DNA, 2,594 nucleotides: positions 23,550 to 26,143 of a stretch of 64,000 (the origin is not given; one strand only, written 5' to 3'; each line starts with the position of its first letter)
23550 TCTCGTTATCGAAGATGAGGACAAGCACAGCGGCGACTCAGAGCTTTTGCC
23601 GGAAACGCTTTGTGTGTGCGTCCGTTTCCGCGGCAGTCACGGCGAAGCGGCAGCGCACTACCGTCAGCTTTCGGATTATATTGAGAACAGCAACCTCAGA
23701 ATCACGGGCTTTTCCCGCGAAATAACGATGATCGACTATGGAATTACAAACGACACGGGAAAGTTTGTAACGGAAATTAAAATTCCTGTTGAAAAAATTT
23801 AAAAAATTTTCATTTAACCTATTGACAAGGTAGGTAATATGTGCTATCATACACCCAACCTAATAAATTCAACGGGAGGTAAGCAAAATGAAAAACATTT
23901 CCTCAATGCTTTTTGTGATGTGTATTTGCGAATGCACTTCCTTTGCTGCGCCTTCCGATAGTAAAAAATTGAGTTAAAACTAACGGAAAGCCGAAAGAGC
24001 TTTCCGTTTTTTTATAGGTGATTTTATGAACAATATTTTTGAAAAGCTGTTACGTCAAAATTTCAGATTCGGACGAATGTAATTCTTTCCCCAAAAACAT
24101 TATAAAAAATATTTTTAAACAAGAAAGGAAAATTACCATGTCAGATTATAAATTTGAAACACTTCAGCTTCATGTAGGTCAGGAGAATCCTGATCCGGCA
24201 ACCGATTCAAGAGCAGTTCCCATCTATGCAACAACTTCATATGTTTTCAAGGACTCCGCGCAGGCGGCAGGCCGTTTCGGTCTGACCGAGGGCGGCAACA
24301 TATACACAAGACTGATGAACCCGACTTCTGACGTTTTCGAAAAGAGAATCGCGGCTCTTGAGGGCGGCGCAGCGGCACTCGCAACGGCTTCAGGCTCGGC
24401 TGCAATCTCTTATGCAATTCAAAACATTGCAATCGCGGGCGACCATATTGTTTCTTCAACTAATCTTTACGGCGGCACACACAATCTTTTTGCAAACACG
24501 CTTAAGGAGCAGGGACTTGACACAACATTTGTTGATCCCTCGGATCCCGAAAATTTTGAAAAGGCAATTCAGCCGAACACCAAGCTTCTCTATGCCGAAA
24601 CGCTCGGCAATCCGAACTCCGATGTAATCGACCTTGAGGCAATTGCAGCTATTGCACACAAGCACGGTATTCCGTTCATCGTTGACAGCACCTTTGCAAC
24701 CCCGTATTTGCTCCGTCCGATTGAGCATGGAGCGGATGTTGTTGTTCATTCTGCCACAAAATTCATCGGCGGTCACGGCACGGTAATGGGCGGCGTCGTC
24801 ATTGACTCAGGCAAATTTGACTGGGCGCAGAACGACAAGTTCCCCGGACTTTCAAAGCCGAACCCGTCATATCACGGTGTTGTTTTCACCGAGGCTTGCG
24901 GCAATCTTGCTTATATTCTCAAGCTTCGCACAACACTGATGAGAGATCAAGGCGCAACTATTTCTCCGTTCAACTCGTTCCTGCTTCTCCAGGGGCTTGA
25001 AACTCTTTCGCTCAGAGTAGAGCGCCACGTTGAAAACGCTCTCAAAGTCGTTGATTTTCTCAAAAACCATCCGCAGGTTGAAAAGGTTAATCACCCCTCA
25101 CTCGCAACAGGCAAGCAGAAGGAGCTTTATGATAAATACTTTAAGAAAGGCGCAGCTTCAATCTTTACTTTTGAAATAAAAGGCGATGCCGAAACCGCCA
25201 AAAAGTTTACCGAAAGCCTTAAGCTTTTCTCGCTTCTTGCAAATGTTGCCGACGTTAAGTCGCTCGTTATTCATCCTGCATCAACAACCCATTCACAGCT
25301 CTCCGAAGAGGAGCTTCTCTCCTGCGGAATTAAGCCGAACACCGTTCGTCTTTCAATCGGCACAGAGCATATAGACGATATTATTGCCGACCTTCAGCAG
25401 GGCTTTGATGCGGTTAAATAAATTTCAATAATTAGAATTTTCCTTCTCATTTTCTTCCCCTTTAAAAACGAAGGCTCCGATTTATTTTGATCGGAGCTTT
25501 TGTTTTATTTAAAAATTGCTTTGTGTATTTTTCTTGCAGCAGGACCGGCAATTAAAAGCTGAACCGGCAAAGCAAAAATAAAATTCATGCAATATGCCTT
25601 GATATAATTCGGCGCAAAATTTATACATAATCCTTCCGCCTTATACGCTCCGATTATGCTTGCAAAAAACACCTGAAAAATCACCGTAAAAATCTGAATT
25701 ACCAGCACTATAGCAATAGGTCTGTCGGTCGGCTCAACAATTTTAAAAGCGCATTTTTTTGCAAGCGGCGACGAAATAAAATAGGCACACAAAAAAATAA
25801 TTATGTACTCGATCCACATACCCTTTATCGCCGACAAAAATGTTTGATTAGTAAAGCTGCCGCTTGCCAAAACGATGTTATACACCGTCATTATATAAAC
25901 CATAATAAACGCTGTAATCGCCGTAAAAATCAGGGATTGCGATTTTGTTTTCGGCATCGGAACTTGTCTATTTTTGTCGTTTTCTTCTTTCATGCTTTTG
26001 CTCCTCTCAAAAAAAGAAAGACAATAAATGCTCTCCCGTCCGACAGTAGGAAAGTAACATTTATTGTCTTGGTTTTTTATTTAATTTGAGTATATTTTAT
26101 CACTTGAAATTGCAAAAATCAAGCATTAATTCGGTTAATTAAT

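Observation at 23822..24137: Cys/Met-codon-rich leader peptide plus terminator in front of metY: a candidate ribosome-mediated sulfur amino-acid attenuator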

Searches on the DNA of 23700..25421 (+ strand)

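Call 4: search_rna_families(source=window, start=23700, end=24250, threshold=evalue, max_evalue=10, show_alignments=2)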
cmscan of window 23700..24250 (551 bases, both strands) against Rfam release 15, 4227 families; matches with E-value up to 10: 11.
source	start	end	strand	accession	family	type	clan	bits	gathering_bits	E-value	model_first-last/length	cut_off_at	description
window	23723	23827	+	RF02282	TtnuCD5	Gene; snRNA; snoRNA; CD-box;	-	20.3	70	3.3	1-77/77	no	Tetrahymena snoRNA TtnuCD5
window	23756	23809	+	RF01711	Lnt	Cis-reg;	-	19.6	55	2.3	1-63/63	no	Lnt RNA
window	23807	23917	+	RF02776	SodC_thermometer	Cis-reg; thermoregulator;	-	19.2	125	4.3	1-93/93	no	SodC 5' UTR thermometer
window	23734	23821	-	RF01712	Methylobacterium-1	Gene; sRNA;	-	18.9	40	0.73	1-103/103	no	Methylobacterium-1 RNA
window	23982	24117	+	RF02527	SSRC38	Gene; sRNA;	-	16.4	80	2.1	1-166/166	no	Streptococcus sRNA SSRC38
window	23962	24030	+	RF03967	mir-1270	Gene; miRNA;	-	16.3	90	1.8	1-83/83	no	mir-1270 microRNA precursor family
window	23792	23830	+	RF02701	PsrR1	Gene; sRNA;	-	13.6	42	9.7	1-79/79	no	Photosynthesis regulatory RNA1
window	23757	23768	-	RF01792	eiav_FSE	Cis-reg; frameshift_element;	-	12.9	40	2.4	1-35/35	no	ribosomal frameshift site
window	23958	24063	+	RF01264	snR83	Gene; snRNA; snoRNA; HACA-box;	CL00023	12.3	75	2.5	1-308/308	no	Small nucleolar RNA snR83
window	24124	24218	-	RF02189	ST7-OT4_3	Gene; lncRNA;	-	9.5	50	8.3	199-302/302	no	ST7 overlapping transcript 4 conserved region 3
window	23982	24044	-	RF02377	SurA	Gene; sRNA;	-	8.9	100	7.6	1-279/279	no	SurA sRNA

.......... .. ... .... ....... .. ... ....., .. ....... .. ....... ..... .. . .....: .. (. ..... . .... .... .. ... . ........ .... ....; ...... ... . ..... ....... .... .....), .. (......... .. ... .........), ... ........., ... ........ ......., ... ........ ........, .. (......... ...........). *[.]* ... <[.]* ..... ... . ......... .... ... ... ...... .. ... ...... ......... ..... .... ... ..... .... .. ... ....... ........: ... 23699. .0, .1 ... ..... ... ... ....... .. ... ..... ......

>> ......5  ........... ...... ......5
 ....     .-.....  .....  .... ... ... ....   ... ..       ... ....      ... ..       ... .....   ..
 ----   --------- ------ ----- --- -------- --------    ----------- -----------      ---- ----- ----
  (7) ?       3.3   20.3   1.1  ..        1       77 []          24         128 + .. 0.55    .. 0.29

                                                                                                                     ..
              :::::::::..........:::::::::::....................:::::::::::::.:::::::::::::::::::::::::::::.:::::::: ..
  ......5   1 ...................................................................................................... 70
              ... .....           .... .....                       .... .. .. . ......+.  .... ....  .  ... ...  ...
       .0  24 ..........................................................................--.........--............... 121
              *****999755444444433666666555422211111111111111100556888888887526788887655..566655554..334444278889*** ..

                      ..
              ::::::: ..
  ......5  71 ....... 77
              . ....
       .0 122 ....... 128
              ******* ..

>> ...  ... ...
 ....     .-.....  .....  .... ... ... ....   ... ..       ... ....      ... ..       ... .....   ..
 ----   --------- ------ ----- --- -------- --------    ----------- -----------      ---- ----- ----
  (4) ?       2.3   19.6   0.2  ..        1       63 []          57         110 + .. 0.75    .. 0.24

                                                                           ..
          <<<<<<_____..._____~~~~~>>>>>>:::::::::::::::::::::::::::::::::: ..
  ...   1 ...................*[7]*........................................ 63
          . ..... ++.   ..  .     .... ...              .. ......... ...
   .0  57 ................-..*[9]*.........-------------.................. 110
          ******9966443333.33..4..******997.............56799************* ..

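Call 54: search_rna_families(sources=[L002, L004, L005, L006, L008, L011, L013, L017, L018, L019, L020, L021, L022, L025, L027, L028, L031, L032, L036, L037], threshold=gathering)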
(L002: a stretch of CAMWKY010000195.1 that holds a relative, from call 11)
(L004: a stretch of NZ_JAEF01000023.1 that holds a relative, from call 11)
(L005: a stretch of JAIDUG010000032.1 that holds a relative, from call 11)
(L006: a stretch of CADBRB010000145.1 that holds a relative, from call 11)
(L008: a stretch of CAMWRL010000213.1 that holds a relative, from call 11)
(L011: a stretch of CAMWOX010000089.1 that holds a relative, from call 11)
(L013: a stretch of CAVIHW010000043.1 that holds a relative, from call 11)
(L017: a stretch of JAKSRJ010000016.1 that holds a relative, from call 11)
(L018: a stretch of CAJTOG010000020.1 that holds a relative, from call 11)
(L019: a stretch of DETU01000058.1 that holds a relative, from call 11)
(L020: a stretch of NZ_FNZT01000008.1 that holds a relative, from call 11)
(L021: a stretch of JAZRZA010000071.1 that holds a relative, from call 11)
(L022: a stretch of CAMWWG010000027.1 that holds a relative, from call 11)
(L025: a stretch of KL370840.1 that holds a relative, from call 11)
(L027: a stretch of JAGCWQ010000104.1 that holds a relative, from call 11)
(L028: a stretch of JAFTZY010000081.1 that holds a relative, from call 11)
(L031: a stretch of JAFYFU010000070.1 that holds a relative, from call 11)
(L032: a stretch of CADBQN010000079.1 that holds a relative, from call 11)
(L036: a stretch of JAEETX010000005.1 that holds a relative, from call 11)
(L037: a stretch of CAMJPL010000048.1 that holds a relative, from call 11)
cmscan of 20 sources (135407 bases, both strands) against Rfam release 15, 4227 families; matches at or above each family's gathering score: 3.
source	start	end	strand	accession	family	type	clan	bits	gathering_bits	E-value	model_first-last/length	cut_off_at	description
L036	5158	5305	+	RF00234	glmS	Cis-reg; riboswitch;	-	56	37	6.3e-10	1-167/167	no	glmS glucosamine-6-phosphate activated ribozyme aptamer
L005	2757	2829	+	RF00005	tRNA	Gene; tRNA;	CL00001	43.3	29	1.4e-05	1-71/71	no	tRNA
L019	1139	1204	+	RF00005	tRNA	Gene; tRNA;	CL00001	32.6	29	0.013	1-71/71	no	tRNA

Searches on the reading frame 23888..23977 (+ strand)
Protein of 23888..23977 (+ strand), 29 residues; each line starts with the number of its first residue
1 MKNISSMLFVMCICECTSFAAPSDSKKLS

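Call 10: search_protein_families(library=ncbifam, proteins=[window:23888-23977:+], max_evalue=0.01)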
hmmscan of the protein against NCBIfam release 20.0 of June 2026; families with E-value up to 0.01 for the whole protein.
window:23888-23977:+ (29 aa): 0 families

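Call 35: search_protein_families(library=ncbifam, proteins=[window:23888-23974:+], max_evalue=10)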
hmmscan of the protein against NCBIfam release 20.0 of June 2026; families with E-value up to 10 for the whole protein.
seq(29 aa): 0 families

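Call 36: search_protein_families(library=pfam, proteins=[window:23888-23974:+], max_evalue=10)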
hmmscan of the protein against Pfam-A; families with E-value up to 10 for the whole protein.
seq(29 aa): 0 families

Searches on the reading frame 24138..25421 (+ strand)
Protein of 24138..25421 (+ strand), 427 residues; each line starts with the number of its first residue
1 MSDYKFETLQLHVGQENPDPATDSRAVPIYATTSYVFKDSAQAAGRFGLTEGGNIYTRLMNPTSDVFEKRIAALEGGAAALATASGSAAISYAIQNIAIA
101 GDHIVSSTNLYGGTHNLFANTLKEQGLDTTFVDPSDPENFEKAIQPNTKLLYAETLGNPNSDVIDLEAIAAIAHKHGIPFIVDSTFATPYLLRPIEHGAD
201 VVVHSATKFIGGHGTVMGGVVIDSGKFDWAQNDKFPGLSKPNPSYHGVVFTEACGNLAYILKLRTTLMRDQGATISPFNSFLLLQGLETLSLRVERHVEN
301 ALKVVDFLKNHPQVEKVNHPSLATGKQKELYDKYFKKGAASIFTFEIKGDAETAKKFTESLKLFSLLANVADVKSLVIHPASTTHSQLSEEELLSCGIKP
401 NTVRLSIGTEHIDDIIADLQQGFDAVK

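Call 9: search_protein_families(library=pfam, proteins=[window:24138-25421:+])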
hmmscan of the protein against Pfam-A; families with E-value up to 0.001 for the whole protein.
window:24138-25421:+ (427 aa): 4 families
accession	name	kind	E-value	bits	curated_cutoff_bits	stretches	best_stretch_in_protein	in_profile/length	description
PF01053.26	Cys_Met_Meta_PP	-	2.6e-139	464.4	27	1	7-423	1-380/381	Cys/Met metabolism PLP-dependent enzyme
PF01041.23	DegT_DnrJ_EryC1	-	3.5e-13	50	19.8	1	61-187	23-149/360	DegT/DnrJ/EryC1/StrS aminotransferase family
PF00266.25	Aminotran_5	-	9.1e-08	31.9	21.5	1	83-215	67-208/371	Aminotransferase class-V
PF00155.27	Aminotran_1_2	-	1.5e-07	31.4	19.7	1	36-233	18-244/361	Aminotransferase class I and II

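Call 10: search_protein_families(library=ncbifam, proteins=[window:24138-25421:+], max_evalue=0.01)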
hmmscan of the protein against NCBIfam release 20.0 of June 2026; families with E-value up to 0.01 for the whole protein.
window:24138-25421:+ (427 aa): 59 families (the best 25 are shown)
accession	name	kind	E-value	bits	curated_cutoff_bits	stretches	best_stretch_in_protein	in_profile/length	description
NF006096.0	PRK08248.1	equivalog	1.2e-200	666.7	726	1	3-424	6-426/431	homocysteine synthase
TIGR01326.1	OAH_OAS_sulfhy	subfamily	1.3e-197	656.6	495.1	1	5-423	1-417/418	O-acetylhomoserine aminocarboxypropyltransferase/cysteine synthase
NF005872.0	PRK07812.1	equivalog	6.5e-190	631.2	703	1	2-427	13-436/439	bifunctional o-acetylhomoserine/o-acetylserine sulfhydrylase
NF006004.0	PRK08134.1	equivalog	1e-172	574.7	636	1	2-425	5-427/433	O-acetylhomoserine aminocarboxypropyltransferase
NF004650.0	PRK05994.1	equivalog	2.5e-168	560.3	667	1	4-425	6-426/427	O-acetylhomoserine aminocarboxypropyltransferase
NF004757.0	PRK06084.1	equivalog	1.1e-162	541.7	790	1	5-426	2-423/425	bifunctional O-acetylhomoserine aminocarboxypropyltransferase/cysteine synthase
NF004125.0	PRK05613.1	equivalog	3e-151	503.8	765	1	3-426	11-437/437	O-acetylhomoserine/O-acetylserine sulfhydrylase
NF005215.0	PRK06702.1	equivalog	8e-127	423.7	709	1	22-421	21-420/432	bifunctional O-acetylhomoserine aminocarboxypropyltransferase/cysteine synthase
NF006003.0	PRK08133.1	equivalog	6.8e-119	397.1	522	2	2-226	8-230/396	O-succinylhomoserine sulfhydrylase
TIGR01328.1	met_gam_lyase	equivalog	1.4e-112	376.4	549.7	2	5-223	3-220/391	methionine gamma-lyase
NF004876.0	PRK06234.1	subfamily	1.7e-110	369.8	666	2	5-237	8-239/400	methionine gamma-lyase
TIGR01325.1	O_suc_HS_sulf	equivalog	4.9e-109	364.4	510.05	2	12-226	6-218/380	O-succinylhomoserine sulfhydrylase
NF005695.0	PRK07503.1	equivalog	2.2e-102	342.8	666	2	6-224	10-227/403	methionine gamma-lyase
NF005263.0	PRK06767.1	equivalog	6.1e-101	338.2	617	2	1-223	1-222/392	methionine gamma-lyase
NF005696.0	PRK07504.1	equivalog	2.3e-98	329.6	675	2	3-227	8-230/397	O-succinylhomoserine sulfhydrylase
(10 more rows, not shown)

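Call 11: find_related_loci(query=window:24138-25421:+, collection=genome_contigs, flank=3000)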
Query window:24138-25421:+ (427 aa) in genome_contigs; peptide patterns used: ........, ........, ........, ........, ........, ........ (x = any residue, [..] = any of these).
600 stretches matched a pattern (row limit reached: there are more); 555 encode a relative of the query (tblastn E <= 1e-3); the best 80 are kept; 80 distinct loci.
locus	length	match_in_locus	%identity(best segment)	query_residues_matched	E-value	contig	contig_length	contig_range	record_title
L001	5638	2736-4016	100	1-427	0e+0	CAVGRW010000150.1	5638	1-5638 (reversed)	Bacteroidaceae bacterium isolate G02651-L1_cleanbin_000010 genome assembly, contig: Spades_G02651-L1_contig_8100, whole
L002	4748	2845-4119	91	3-427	0e+0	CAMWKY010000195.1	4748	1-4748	MAG TPA_asm: uncultured Ruminococcus sp. isolate SRR14411329_bin.1_metawrap_v1.3_MAG genome assembly, contig: NODE.1583_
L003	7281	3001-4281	93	1-427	0e+0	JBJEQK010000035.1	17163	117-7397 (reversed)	MAG: Acutalibacteraceae bacterium isolate LOHA11_bin.020 NODE_1580_length_17163_cov_7.453121, whole genome shotgun seque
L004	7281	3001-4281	90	1-427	0e+0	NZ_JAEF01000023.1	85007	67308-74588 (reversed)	Ruminococcus flavefaciens ATCC 19208 L870DRAFT_scaffold00012.12_C, whole genome shotgun sequence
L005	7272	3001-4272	89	4-427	0e+0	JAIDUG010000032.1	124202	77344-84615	MAG: Ruminococcus sp. isolate SC0367_S14_6 SC0367_S14_6_contig_32, whole genome shotgun sequence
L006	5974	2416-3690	88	3-427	0e+0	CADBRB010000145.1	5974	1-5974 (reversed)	MAG: uncultured Ruminococcus sp. isolate RUG14223 genome assembly, contig: RUG14223_asm_145, whole genome shotgun sequen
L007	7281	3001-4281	92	1-427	0e+0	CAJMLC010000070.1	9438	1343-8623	TPA_asm: uncultured bacterium isolate ERR1430500-bin.65 genome assembly, contig: NODE_5500_length_9438_cov_8.408398, who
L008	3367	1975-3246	88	4-427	0e+0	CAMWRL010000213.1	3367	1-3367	MAG TPA_asm: uncultured Ruminococcus sp. isolate SRR14411275_bin.4_metawrap_v1.3_MAG genome assembly, contig: NODE.1952_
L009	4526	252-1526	87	3-427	0e+0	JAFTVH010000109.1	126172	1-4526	MAG: Lachnospiraceae bacterium isolate RGIG4182 Roe_deer_Colon-2__c349822, whole genome shotgun sequence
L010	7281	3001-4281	88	1-427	0e+0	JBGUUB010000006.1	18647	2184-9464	MAG: Acutalibacteraceae bacterium isolate fecal_MAG_56 fecal_MAG_56_contig_0006, whole genome shotgun sequence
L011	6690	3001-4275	88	3-427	0e+0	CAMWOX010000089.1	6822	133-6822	MAG TPA_asm: uncultured Ruminococcus sp. isolate SRR14411296_bin.5_metawrap_v1.3_MAG genome assembly, contig: NODE.695_l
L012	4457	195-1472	91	1-426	0e+0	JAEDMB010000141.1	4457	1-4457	MAG: Oscillospiraceae bacterium isolate MAG255 NODE_27609_length_4457_cov_29.678782, whole genome shotgun sequence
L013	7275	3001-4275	91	3-427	0e+0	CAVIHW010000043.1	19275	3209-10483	Oscillospiraceae bacterium isolate G02653-L1_cleanbin_000007 genome assembly, contig: Spades_G02653-L1_contig_1982, whol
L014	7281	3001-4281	90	1-427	0e+0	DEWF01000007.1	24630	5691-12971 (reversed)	MAG TPA_asm: Christensenella sp. UBA3217 UBA3217_contig_85410, whole genome shotgun sequence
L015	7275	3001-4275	88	3-427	0e+0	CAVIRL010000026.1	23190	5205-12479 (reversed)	Prevotella sp. P5-108 isolate H07654-L1_cleanbin_000051 genome assembly, contig: Spades_H07654-L1_contig_1796, whole gen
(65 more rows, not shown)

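Call 72: find_encoding_contigs(protein=window:24138-25421:+, flank=1500, max_places=10)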
Protein window:24138-25421:+ (427 aa): 21 contigs read that carry it; 10 places shown.
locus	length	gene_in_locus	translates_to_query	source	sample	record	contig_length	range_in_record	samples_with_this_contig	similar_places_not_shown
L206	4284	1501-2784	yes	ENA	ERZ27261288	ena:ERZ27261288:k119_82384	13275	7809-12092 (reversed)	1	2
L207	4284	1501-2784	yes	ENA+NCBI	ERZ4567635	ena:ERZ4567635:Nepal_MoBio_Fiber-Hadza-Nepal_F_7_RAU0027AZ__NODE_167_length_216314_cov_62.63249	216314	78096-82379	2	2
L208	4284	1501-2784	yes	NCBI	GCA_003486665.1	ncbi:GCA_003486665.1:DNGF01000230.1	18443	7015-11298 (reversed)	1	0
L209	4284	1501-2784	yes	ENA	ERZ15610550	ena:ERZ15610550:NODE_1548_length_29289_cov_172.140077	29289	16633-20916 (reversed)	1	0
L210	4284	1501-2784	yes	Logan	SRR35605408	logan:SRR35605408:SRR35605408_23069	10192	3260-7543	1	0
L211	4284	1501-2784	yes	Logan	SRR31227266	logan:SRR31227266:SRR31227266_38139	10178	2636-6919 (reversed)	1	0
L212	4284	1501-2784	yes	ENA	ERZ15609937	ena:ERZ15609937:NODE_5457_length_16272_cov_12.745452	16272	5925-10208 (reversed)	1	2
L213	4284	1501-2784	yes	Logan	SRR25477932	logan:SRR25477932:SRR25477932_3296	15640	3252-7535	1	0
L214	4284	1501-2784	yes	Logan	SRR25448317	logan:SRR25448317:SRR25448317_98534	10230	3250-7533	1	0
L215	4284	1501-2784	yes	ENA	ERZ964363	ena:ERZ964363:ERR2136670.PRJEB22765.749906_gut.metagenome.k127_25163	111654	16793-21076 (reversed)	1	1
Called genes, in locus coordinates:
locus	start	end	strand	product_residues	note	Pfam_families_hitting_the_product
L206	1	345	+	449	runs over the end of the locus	PF01554:MatE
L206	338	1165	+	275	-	PF00376:MerR, PF13411:MerR_1, PF06445:GyrI-like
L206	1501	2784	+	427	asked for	PF01053:Cys_Met_Meta_PP, PF00155:Aminotran_1_2, PF00266:Aminotran_5, PF01041:DegT_DnrJ_EryC1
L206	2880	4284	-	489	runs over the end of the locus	-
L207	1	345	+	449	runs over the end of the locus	PF01554:MatE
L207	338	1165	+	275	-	PF00376:MerR, PF13411:MerR_1, PF06445:GyrI-like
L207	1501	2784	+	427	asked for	PF01053:Cys_Met_Meta_PP, PF00155:Aminotran_1_2, PF00266:Aminotran_5, PF01041:DegT_DnrJ_EryC1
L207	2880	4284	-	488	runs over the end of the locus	-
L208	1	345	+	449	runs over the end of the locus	PF03023:MurJ, PF01554:MatE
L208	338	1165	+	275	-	PF00376:MerR, PF13411:MerR_1, PF06445:GyrI-like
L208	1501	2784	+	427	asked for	PF01053:Cys_Met_Meta_PP, PF00155:Aminotran_1_2, PF00266:Aminotran_5, PF01041:DegT_DnrJ_EryC1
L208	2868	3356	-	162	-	PF11391:DUF2798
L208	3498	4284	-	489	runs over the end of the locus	-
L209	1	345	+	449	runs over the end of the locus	PF01554:MatE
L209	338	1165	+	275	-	PF00376:MerR, PF13411:MerR_1, PF06445:GyrI-like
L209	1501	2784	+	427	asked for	PF01053:Cys_Met_Meta_PP, PF00155:Aminotran_1_2, PF00266:Aminotran_5, PF01041:DegT_DnrJ_EryC1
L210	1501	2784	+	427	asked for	PF01053:Cys_Met_Meta_PP, PF00155:Aminotran_1_2, PF00266:Aminotran_5, PF01041:DegT_DnrJ_EryC1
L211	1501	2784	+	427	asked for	PF01053:Cys_Met_Meta_PP, PF00155:Aminotran_1_2, PF00266:Aminotran_5, PF01041:DegT_DnrJ_EryC1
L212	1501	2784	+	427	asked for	PF01053:Cys_Met_Meta_PP, PF00155:Aminotran_1_2, PF00266:Aminotran_5, PF01041:DegT_DnrJ_EryC1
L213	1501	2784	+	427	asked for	PF01053:Cys_Met_Meta_PP, PF00155:Aminotran_1_2, PF00266:Aminotran_5, PF01041:DegT_DnrJ_EryC1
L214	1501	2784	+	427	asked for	PF01053:Cys_Met_Meta_PP, PF00155:Aminotran_1_2, PF00266:Aminotran_5, PF01041:DegT_DnrJ_EryC1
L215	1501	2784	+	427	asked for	PF01053:Cys_Met_Meta_PP, PF00155:Aminotran_1_2, PF00266:Aminotran_5, PF01041:DegT_DnrJ_EryC1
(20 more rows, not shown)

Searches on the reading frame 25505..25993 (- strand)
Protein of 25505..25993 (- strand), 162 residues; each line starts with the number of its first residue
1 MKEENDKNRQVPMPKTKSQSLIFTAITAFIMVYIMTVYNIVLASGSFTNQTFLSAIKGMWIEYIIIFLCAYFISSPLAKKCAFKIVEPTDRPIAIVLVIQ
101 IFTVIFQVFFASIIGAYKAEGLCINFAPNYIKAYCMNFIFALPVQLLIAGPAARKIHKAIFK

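Call 9: search_protein_families(library=pfam, proteins=[window:25505-25993:-])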
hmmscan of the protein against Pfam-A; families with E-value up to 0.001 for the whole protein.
window:25505-25993:- (162 aa): 1 family
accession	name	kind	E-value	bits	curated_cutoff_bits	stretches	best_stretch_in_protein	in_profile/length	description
PF11391.13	DUF2798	-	1.4e-07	31.9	23.5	1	109-158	9-57/59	Protein of unknown function (DUF2798)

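Call 10: search_protein_families(library=ncbifam, proteins=[window:25505-25993:-], max_evalue=0.01)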
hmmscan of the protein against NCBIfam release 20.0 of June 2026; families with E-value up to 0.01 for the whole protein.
window:25505-25993:- (162 aa): 0 families
